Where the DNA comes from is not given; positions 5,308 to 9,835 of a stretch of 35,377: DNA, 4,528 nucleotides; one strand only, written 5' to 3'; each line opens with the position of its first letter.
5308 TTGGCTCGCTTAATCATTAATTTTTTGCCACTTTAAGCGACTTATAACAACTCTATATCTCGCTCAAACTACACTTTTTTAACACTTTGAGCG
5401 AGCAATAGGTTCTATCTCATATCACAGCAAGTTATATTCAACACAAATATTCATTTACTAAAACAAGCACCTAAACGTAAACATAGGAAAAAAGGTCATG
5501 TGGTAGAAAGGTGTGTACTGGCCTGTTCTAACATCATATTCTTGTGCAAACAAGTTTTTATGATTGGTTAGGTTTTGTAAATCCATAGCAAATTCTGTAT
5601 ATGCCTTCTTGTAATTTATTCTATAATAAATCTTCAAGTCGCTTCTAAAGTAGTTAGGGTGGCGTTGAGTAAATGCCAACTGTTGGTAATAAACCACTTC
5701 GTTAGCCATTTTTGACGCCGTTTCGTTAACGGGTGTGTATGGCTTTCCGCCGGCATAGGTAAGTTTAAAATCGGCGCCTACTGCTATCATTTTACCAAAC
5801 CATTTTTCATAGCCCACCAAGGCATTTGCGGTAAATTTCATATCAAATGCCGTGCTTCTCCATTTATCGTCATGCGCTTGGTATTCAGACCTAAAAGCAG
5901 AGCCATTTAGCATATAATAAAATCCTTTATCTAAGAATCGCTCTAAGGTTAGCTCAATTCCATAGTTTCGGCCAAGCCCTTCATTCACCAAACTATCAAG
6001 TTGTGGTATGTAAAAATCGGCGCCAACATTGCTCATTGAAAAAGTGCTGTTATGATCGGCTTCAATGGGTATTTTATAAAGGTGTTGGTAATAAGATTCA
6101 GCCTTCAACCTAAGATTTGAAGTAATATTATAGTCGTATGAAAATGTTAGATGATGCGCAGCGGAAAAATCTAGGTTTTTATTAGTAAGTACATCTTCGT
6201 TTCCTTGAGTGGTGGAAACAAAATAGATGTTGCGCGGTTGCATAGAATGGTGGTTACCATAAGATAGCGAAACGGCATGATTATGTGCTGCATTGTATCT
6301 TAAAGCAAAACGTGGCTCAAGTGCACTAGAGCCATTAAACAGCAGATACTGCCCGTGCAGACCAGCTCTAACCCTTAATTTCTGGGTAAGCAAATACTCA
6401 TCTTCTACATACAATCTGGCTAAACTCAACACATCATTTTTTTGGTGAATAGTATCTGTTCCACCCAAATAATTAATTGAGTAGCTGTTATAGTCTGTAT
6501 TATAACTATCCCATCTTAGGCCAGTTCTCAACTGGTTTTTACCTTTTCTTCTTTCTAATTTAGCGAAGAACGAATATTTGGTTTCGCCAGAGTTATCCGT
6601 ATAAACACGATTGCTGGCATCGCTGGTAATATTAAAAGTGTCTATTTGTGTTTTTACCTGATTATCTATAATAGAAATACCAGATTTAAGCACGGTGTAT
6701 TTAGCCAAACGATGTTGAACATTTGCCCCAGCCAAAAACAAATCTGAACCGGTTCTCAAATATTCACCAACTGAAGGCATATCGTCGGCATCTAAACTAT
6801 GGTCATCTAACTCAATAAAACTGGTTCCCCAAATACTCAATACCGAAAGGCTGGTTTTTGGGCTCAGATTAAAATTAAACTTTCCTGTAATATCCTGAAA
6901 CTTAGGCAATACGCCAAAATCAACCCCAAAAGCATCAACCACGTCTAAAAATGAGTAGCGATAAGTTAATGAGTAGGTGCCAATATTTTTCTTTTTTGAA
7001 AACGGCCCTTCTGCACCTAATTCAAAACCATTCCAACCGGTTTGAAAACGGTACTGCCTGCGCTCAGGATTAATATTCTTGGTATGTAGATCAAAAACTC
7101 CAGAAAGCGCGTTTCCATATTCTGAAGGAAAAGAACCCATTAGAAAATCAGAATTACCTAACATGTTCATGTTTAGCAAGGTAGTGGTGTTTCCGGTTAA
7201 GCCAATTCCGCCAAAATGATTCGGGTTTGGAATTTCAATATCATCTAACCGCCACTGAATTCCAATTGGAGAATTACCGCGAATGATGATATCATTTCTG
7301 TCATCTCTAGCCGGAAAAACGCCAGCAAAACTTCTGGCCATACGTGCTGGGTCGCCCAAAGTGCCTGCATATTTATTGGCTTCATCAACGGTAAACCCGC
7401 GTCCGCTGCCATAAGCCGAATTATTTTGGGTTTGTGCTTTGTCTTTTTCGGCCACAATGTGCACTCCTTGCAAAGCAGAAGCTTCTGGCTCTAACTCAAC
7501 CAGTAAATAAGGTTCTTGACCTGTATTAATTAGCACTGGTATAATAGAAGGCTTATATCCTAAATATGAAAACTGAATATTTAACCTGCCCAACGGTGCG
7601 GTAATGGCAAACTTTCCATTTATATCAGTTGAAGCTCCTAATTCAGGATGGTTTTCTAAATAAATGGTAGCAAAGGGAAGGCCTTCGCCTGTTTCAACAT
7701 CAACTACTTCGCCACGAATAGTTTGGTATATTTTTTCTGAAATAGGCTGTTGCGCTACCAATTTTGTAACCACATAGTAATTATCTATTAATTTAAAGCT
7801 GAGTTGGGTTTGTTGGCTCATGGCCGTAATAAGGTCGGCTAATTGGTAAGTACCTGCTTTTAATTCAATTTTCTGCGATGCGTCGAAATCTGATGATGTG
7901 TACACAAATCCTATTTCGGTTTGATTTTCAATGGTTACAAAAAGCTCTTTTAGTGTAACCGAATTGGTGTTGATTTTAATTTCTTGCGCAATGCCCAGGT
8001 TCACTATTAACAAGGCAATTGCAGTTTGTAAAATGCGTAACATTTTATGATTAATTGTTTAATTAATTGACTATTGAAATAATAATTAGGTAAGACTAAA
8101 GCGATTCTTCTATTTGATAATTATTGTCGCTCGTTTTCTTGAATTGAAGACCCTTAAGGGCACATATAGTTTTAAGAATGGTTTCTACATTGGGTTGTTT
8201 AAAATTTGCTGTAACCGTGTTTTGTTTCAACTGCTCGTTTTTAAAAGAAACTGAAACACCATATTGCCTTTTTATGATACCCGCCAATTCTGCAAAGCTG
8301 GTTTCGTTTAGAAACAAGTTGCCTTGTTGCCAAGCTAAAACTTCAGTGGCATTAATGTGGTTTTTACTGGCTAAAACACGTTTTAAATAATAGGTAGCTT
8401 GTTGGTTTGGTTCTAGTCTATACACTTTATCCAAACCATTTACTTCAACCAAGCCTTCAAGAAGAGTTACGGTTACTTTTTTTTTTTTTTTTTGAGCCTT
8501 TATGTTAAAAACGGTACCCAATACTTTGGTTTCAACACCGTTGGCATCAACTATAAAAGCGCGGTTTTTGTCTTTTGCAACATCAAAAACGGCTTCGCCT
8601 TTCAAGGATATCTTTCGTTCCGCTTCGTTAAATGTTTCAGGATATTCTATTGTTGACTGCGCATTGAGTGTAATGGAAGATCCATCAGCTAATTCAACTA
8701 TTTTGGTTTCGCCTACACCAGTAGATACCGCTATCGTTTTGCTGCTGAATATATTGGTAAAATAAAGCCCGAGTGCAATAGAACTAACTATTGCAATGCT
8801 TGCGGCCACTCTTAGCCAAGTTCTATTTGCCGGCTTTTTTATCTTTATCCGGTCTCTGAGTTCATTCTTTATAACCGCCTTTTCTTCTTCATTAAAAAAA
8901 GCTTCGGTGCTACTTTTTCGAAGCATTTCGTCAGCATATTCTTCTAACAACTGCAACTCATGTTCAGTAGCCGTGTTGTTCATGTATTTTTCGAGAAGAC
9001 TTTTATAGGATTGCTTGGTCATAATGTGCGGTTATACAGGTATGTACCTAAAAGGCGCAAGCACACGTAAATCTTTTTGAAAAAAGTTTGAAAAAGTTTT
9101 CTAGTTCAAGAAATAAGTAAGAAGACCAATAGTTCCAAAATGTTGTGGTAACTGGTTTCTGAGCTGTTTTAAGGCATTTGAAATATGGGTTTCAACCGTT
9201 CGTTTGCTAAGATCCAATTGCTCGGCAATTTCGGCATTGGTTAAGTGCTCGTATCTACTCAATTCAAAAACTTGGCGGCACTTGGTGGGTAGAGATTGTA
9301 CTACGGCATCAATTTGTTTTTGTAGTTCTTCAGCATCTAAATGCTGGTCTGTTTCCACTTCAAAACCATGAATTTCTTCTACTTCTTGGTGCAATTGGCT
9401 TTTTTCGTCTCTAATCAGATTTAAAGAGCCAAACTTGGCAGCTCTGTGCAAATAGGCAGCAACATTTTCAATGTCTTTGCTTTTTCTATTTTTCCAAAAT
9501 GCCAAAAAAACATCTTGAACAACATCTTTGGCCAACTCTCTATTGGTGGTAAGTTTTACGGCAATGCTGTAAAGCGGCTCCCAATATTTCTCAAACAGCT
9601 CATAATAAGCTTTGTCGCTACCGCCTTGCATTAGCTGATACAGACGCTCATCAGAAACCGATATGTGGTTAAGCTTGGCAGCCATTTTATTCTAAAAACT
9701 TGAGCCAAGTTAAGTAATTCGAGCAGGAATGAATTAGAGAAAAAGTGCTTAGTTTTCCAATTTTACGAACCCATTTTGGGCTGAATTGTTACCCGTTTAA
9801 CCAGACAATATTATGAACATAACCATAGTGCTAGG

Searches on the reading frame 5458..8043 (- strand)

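Call 4: search_protein_families(library=pfam, proteins=[window:5458-8043:-])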
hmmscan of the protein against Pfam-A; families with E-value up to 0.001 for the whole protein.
window:5458-8043:- (861 aa): 1 family
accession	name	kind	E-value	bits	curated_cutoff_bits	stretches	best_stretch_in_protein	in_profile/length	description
PF13715.12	CarbopepD_reg_2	-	1.6e-15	57.3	32.2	1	109-194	1-86/88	CarboxypepD_reg-like domain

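Call 57: search_protein_families(library=pfam, proteins=[window:5458-8043:-], max_evalue=1)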
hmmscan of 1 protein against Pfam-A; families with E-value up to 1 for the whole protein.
window:5458-8043:- (861 aa): 4 families
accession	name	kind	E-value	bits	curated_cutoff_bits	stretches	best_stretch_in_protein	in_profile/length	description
PF13715.12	CarbopepD_reg_2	-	1.6e-15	57.3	32.2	1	109-194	1-86/88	CarboxypepD_reg-like domain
PF07660.19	STN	-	0.0014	18.9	28.4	1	46-94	3-51/52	Secretin and TonB N terminus short domain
PF23591.1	CILP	-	0.005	17.3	27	1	107-154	5-52/90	Cartilage intermediate layer protein 1-like domain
PF07715.20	Plug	-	0.18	12.8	23.9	1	234-316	27-107/107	TonB-dependent Receptor Plug Domain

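Call 58: search_protein_families(library=ncbifam, proteins=[window:5458-8043:-], max_evalue=0.01)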
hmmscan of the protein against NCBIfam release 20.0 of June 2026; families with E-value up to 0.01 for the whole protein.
window:5458-8043:- (861 aa): 1 family
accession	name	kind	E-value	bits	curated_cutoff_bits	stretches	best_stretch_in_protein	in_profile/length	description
NF011800.0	PRK15265.1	equivalog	0.006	16.7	195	1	702-760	78-134/141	subtilase cytotoxin subunit B-like protein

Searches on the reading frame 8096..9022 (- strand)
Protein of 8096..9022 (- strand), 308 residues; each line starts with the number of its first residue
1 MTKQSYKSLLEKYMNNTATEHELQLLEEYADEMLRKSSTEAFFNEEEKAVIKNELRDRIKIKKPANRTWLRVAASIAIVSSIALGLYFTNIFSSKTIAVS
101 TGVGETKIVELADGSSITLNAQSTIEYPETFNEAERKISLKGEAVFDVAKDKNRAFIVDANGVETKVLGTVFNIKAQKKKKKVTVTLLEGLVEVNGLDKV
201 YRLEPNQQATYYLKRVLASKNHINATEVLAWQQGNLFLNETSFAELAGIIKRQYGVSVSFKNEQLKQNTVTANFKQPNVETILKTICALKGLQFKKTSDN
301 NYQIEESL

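Call 4: search_protein_families(library=pfam, proteins=[window:8096-9022:-])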
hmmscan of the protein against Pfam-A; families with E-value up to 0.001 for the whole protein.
window:8096-9022:- (308 aa): 2 families
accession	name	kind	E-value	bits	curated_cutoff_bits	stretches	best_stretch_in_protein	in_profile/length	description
PF04773.18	FecR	-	9.6e-19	68.1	24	1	99-193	3-97/97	FecR protein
PF16344.10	FecR_C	-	3.9e-13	49.7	24.4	1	236-302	2-68/70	FecR, C-terminal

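Call 10: find_homologous_proteins(query=window:8096-9022:-)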
Query window:8096-9022:- (308 aa): 1735 proteins with E <= 0.001 among 3609 candidates; the best 120 are listed.
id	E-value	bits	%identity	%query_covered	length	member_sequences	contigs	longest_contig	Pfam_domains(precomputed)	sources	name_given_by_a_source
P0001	6.1e-190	647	100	100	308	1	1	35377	PF16344.11,PF04773.19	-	-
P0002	1.6e-161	554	86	99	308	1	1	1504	PF16344.11,PF04773.19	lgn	-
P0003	1.7e-84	302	47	99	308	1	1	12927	PF16344.11,PF04773.19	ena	-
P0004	2.9e-35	140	37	61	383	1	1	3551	PF16344.11,PF04773.19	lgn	-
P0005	5.7e-35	139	34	100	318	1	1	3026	PF16344.11,PF04773.19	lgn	-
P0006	7.9e-35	139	34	64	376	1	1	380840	PF16344.11,PF04773.19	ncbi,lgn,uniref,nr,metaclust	ncbi:FecR family protein [Pedobacter sp. ok626]|uniref:FecR family protein n=1 Tax=Pedobacter sp. ok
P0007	1.5e-34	138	30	99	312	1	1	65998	PF16344.11,PF04773.19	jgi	-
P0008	2.8e-34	137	33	95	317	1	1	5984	PF16344.11,PF04773.19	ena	-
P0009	8.3e-34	136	31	97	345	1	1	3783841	PF16344.11,PF04773.19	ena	-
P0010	3.9e-33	133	34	93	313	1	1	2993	PF16344.11,PF04773.19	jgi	jgi:transmembrane sensor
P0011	5.2e-32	130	40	60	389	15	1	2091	PF16344.11,PF04773.19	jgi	jgi:transmembrane sensor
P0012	7.4e-32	129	44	53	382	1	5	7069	PF16344.11,PF04773.19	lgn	-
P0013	1.6e-31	128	40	60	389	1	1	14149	PF16344.11,PF04773.19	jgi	jgi:transmembrane sensor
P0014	3.2e-31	127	39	64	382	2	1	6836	PF16344.11,PF04773.19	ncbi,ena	-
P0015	3.6e-31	127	39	64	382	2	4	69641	PF16344.11,PF04773.19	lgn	-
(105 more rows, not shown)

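Call 12: find_encoding_contigs(protein=P0002, flank=5000)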
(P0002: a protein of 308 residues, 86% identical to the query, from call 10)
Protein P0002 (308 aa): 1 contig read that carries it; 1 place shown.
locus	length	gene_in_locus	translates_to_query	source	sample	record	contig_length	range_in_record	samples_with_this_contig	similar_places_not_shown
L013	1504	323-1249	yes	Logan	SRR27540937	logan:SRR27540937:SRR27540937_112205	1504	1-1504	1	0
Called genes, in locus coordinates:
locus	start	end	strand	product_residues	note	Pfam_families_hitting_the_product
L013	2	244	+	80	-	?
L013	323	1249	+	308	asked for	PF04773:FecR, PF16344:FecR_C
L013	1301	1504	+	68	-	?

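Call 13: find_encoding_contigs(protein=P0003, flank=6000)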
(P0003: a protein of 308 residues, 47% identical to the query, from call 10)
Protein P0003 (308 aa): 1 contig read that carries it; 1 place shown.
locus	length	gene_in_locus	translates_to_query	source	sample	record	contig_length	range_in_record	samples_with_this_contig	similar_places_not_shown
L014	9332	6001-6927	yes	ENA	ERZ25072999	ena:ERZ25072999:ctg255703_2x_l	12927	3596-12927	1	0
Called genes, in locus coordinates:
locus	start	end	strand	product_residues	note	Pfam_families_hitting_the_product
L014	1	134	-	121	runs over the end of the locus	PF00535:Glycos_transf_2, PF13641:Glyco_tranf_2_3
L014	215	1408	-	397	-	PF00226:DnaJ, PF01556:DnaJ_C, PF15777:Anti-TRAP (faint), PF00684:DnaJ_CXXCXGXG, PF27439:DnaJ_C_2 (weak)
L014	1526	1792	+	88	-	-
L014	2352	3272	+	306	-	PF00890:FAD_binding_2 (weak), PF01266:DAO (faint), PF01494:FAD_binding_3 (faint), PF03486:HI0933_like (faint), PF07992:Pyr_redox_2, PF13738:Pyr_redox_3 (weak)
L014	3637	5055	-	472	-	PF01609:DDE_Tnp_1 (faint)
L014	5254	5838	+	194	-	PF07638:Sigma70_ECF (faint), PF04542:Sigma70_r2, PF08281:Sigma70_r4_2, PF00196:GerE, PF04545:Sigma70_r4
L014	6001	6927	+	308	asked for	PF04773:FecR, PF16344:FecR_C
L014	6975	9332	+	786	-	?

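Call 22: find_related_loci(query=window:8096-9022:-, collection=metagenome_contigs, flank=3000)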
Query window:8096-9022:- (308 aa) in metagenome_contigs; peptide patterns used: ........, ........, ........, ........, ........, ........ (x = any residue, [..] = any of these).
600 stretches matched a pattern (row limit reached: there are more); 1 encode a relative of the query (tblastn E <= 1e-3); 1 distinct loci.
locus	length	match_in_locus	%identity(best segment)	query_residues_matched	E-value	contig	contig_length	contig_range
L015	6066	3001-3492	37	94-264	1e-25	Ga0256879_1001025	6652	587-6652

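Call 58: search_protein_families(library=ncbifam, proteins=[window:8096-9022:-], max_evalue=0.01)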
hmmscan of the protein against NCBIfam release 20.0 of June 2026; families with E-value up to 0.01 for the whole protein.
window:8096-9022:- (308 aa): 2 families
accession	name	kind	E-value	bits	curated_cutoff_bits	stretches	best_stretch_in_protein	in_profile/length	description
NF007296.1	PRK09774.1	equivalog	2.6e-11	43.2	385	1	97-252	105-259/313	ferric citrate uptake sigma factor regulator FecR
NF047528.1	LIMLP_03685_anti-sigma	equivalog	0.00023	20.5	200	1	136-213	152-226/347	LIMLP_03685 family anti-sigma factor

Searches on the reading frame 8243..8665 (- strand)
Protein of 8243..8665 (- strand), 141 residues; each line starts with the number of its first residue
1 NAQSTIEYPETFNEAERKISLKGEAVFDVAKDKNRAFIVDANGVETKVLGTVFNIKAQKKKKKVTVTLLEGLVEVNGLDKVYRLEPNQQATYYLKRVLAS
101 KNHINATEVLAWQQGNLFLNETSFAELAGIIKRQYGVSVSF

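Call 39: find_homologous_proteins(query=window:8243-8665:-, max_evalue=1e-20)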
Query seq(141 aa): 20 candidates shared short words with the query, none scored E <= 1e-20.

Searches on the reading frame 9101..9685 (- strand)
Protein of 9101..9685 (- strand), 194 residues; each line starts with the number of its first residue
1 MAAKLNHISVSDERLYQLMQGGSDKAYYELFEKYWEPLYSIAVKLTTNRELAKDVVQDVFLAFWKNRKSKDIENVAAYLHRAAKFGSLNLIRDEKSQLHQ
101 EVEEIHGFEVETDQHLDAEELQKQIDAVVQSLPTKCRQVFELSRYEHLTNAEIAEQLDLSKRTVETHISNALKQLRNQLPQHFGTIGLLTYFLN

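Call 4: search_protein_families(library=pfam, proteins=[window:9101-9685:-])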
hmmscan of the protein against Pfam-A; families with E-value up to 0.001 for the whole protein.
window:9101-9685:- (194 aa): 8 families
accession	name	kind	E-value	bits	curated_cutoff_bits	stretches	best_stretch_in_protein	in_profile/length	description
PF08281.18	Sigma70_r4_2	-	7e-18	64.5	25.7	1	123-175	2-54/54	Sigma-70, region 4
PF04545.22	Sigma70_r4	-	6.6e-11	42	24.1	1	130-177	3-50/50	Sigma-70, region 4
PF04542.20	Sigma70_r2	-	1.2e-10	41.5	24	1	30-95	1-69/71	Sigma-70 region 2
PF07638.17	Sigma70_ECF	-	1.1e-08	35.6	21.1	1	15-177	7-181/185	ECF sigma factor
PF00196.25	GerE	-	2.2e-08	34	23.5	1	148-175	18-45/57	Bacterial regulatory proteins, luxR family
PF13412.12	HTH_24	-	5.8e-05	23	21.9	1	141-170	11-40/48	Winged helix-turn-helix DNA-binding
PF14493.12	HTH_40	-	0.00019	22.1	27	0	146-174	11-39/89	Helix-turn-helix domain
PF04967.18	HTH_10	-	0.00085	19.5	23.1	0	149-175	25-51/53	HTH DNA binding domain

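Call 36: find_encoding_contigs(protein=window:9101-9685:-, flank=3000, max_places=10)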
Protein window:9101-9685:- (194 aa): 2 contigs read that carry it; 2 places shown.
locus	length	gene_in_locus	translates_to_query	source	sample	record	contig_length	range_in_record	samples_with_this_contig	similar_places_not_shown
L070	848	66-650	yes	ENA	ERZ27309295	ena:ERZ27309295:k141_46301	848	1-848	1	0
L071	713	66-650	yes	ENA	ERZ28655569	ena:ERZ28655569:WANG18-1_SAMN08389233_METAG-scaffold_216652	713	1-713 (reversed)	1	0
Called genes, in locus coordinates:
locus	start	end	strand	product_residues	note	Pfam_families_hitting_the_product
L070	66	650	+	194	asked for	PF07638:Sigma70_ECF (weak), PF04542:Sigma70_r2, PF08281:Sigma70_r4_2, PF04545:Sigma70_r4, PF00196:GerE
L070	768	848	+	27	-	?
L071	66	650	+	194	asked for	PF07638:Sigma70_ECF (weak), PF04542:Sigma70_r2, PF08281:Sigma70_r4_2, PF04545:Sigma70_r4, PF00196:GerE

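Call 58: search_protein_families(library=ncbifam, proteins=[window:9101-9685:-], max_evalue=0.01)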
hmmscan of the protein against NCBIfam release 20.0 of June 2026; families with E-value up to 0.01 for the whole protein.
window:9101-9685:- (194 aa): 112 families (the best 25 are shown)
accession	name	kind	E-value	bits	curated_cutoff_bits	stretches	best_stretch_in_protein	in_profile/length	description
TIGR02985.1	Sig70_bacteroi1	subfamily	5.2e-44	150.3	126.4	1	25-179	1-162/162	RNA polymerase sigma-70 factor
TIGR02937.1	sigma70-ECF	superfamily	6.6e-27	94.2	42.9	1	26-179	2-165/165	sigma-70 family RNA polymerase sigma factor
NF058625.1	sigma_PG0214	equivalog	1.2e-26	93.5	130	1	26-180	5-162/170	GFO_1088 family ECF-type sigma factor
NF009172.0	PRK12519.1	subfamily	1.3e-23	83.6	222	1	9-181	13-191/194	RNA polymerase sigma factor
TIGR02983.1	SigE-fam_strep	subfamily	2e-21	76.5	141.55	1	23-181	4-160/162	SigE family RNA polymerase sigma factor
NF004113.0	PRK05602.1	equivalog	2.2e-21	76.4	208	1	9-181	29-203/211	RNA polymerase sigma factor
NF009166.1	PRK12513.1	equivalog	2.9e-18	66.3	206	1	9-180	6-187/193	RNA polymerase sigma factor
NF009179.0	PRK12527.1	equivalog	6e-18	65.4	162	1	32-179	2-153/159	RNA polymerase sigma factor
NF009190.0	PRK12538.1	equivalog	3.3e-17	63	303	1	11-182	49-222/233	RNA polymerase sigma factor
NF008888.0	PRK11922.1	equivalog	7.3e-17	61.8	204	1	4-185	9-202/231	RNA polymerase sigma factor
NF007223.0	PRK09641.1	equivalog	1.4e-16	60.9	209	1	14-180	7-185/187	RNA polymerase sigma factor SigW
NF005448.0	PRK07037.1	equivalog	1.7e-16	60.3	190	1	32-179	19-171/186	RNA polymerase factor sigma-70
NF009168.0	PRK12515.1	subfamily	2.4e-16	59.8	236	1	9-180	6-180/189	RNA polymerase sigma factor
NF007216.0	PRK09638.1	equivalog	9.4e-16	58.1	194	1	12-181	5-176/180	RNA polymerase sigma factor SigY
TIGR02948.1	SigW_bacill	equivalog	9.8e-16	58.3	243.1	1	13-179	6-184/187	RNA polymerase sigma factor SigW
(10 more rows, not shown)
